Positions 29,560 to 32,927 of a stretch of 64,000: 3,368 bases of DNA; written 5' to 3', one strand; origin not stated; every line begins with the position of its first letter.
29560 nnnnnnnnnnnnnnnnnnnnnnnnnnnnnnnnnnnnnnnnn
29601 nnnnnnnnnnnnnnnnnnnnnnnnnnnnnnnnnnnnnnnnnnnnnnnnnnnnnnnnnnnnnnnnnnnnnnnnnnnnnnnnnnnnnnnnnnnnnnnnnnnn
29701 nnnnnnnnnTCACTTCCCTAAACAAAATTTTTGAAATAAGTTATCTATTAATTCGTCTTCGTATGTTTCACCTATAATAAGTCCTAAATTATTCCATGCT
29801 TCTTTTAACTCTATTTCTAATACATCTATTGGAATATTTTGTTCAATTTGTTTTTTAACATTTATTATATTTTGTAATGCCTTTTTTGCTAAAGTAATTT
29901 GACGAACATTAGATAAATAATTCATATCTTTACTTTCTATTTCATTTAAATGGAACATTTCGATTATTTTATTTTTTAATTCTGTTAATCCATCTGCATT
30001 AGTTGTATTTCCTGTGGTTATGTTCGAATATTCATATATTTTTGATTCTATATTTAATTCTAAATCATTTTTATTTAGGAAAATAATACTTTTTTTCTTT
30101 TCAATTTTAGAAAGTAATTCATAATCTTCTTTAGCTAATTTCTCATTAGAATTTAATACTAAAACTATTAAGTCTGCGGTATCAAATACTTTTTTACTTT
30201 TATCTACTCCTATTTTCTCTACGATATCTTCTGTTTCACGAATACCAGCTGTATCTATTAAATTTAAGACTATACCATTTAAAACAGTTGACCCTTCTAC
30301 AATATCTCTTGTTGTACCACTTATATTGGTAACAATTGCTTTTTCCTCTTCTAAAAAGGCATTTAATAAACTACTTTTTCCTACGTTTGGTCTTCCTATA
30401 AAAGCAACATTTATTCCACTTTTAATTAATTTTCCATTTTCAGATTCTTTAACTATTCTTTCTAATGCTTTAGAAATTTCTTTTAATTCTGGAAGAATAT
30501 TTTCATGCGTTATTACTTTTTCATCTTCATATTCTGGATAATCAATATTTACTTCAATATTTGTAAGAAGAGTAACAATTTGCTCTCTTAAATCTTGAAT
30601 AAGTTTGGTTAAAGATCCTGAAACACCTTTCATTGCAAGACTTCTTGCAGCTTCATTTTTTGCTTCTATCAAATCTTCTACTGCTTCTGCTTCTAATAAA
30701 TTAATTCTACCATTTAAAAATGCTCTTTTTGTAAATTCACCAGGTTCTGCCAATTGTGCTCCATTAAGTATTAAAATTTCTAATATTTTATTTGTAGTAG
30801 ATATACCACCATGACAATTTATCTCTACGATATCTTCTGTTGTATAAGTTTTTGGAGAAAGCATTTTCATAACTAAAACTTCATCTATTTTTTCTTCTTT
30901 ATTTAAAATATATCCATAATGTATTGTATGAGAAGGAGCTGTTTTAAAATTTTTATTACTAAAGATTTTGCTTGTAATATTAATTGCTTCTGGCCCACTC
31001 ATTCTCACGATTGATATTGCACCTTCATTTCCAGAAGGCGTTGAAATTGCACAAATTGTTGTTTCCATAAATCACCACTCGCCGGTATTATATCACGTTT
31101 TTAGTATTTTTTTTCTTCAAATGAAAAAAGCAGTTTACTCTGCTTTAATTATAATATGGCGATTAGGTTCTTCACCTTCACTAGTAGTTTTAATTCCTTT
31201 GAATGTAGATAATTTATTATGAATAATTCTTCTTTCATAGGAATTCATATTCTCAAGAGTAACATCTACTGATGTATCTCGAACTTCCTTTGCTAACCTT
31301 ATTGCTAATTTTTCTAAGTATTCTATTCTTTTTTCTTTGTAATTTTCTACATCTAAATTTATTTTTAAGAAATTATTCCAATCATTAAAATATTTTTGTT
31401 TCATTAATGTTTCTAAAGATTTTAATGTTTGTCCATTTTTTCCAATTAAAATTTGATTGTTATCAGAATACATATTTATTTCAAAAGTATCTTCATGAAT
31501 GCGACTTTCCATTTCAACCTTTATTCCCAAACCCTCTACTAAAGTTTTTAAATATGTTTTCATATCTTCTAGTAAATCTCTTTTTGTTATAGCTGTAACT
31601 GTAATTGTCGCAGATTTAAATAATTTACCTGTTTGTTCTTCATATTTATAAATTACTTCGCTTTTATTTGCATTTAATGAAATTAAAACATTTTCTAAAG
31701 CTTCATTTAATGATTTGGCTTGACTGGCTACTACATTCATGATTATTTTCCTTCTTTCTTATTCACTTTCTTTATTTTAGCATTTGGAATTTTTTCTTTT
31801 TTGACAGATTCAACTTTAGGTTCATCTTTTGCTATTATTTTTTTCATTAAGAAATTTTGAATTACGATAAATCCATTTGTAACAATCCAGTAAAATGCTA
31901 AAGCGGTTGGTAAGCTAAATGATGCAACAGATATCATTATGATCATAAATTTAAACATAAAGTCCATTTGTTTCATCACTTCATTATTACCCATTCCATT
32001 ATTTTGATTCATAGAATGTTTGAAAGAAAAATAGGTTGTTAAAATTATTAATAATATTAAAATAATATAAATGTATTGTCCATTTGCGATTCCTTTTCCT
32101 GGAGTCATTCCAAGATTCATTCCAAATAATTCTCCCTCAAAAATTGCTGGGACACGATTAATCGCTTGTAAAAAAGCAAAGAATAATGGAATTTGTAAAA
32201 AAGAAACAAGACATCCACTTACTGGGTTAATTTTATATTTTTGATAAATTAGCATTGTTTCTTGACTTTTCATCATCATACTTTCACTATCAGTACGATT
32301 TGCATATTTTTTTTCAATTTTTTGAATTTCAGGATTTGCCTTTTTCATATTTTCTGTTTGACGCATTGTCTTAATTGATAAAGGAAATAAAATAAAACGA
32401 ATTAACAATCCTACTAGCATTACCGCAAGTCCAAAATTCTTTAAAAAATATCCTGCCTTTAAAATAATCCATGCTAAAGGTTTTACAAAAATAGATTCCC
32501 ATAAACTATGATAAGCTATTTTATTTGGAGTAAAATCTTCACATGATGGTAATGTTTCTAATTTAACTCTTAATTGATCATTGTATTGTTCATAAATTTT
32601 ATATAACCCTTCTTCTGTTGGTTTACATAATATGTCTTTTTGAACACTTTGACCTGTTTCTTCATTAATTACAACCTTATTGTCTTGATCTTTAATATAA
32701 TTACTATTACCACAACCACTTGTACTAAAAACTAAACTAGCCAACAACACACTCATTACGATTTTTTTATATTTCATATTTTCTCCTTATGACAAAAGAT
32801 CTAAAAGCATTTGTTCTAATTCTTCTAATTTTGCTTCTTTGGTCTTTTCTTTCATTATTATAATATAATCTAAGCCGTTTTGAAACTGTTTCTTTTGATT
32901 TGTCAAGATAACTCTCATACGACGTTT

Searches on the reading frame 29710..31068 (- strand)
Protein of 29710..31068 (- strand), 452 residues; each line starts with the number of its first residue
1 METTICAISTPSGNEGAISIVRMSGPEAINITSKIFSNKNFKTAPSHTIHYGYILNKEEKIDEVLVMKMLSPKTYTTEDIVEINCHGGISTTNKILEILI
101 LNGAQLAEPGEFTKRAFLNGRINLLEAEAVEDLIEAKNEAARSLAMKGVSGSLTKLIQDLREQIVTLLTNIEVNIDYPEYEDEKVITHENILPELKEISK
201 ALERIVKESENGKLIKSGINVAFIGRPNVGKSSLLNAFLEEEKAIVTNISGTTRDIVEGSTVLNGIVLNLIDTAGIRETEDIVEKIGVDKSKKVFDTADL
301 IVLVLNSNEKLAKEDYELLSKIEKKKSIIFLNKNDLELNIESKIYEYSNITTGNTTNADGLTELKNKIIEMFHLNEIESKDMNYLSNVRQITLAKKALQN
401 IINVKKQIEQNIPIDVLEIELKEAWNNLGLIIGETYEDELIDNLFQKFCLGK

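Call 74: search_protein_families(library=pfam, proteins=[window:29710-31068:-], max_evalue=1e-8)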
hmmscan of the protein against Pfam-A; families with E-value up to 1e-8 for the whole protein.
window:29710-31068:- (452 aa): 4 families
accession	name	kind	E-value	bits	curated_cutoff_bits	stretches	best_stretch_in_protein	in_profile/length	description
PF12631.12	MnmE_helical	-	1.2e-52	179.5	40.1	1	124-449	1-211/211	MnmE helical domain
PF10396.14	TrmE_N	-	1.1e-41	142.2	29.8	1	4-121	1-117/117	GTP-binding protein TrmE N-terminus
PF01926.29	MMR_HSR1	-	1.8e-25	89.7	21.9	1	220-333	1-113/113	50S ribosome-binding GTPase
PF02421.24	FeoB_N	-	1.2e-09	38.3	27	1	220-336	2-117/156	Ferrous iron transport protein B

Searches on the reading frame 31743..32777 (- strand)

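Call 74: search_protein_families(library=pfam, proteins=[window:31743-32777:-], max_evalue=1e-8)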
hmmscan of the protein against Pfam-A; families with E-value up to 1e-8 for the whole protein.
window:31743-32777:- (344 aa): 1 family
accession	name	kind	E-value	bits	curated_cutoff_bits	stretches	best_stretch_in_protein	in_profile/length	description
PF02096.25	60KD_IMP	-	6.6e-37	127.4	35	1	115-313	1-163/163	60Kd inner membrane protein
